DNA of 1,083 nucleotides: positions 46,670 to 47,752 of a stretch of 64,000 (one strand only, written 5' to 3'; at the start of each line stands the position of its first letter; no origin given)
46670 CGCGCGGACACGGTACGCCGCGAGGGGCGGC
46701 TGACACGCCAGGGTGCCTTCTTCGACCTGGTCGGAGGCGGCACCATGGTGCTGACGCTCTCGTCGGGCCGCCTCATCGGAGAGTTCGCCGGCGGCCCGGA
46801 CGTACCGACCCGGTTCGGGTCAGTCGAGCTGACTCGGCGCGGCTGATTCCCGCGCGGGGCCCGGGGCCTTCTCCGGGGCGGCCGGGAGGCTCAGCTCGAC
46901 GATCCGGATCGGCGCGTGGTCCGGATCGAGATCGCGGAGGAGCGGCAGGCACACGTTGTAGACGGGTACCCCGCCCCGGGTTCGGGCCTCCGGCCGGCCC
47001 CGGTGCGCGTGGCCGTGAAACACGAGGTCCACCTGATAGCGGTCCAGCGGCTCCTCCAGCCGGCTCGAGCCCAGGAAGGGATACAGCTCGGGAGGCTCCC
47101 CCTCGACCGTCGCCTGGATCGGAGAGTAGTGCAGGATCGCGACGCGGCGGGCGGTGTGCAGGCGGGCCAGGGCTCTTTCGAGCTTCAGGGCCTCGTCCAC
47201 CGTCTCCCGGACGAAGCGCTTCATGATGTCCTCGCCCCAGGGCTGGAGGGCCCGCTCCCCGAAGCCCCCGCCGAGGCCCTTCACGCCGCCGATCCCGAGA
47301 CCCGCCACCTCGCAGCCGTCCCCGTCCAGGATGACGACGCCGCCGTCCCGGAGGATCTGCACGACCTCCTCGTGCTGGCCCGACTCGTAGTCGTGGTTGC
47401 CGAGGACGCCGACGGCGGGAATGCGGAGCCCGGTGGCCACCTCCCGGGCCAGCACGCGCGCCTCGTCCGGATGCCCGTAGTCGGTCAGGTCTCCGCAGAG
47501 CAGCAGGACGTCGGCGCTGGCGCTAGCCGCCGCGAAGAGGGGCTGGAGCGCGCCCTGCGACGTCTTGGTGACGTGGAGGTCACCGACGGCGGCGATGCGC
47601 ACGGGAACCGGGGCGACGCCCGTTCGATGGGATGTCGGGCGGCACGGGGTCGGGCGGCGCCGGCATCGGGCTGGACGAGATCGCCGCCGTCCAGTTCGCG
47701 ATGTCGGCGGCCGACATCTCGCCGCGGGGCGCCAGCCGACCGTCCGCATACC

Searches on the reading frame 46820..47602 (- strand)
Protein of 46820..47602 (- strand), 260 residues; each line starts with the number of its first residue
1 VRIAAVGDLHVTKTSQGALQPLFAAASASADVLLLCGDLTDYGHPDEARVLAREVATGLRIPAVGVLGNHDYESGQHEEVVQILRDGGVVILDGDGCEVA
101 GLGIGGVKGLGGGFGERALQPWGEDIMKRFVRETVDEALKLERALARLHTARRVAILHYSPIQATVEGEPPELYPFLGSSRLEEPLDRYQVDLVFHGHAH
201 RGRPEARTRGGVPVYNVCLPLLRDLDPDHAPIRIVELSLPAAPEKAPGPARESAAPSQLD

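Call 95: search_protein_families(library=pfam, proteins=[window:46820-47602:-], max_evalue=0.001)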
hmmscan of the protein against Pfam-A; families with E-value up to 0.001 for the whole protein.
window:46820-47602:- (260 aa): 2 families
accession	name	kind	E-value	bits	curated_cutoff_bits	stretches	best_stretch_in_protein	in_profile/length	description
PF00149.33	Metallophos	-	1.4e-15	58.7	21.5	1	1-201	1-190/191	Calcineurin-like phosphoesterase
PF12850.12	Metallophos_2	-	1.1e-08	35.7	27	1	1-216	1-131/154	Calcineurin-like phosphoesterase superfamily domain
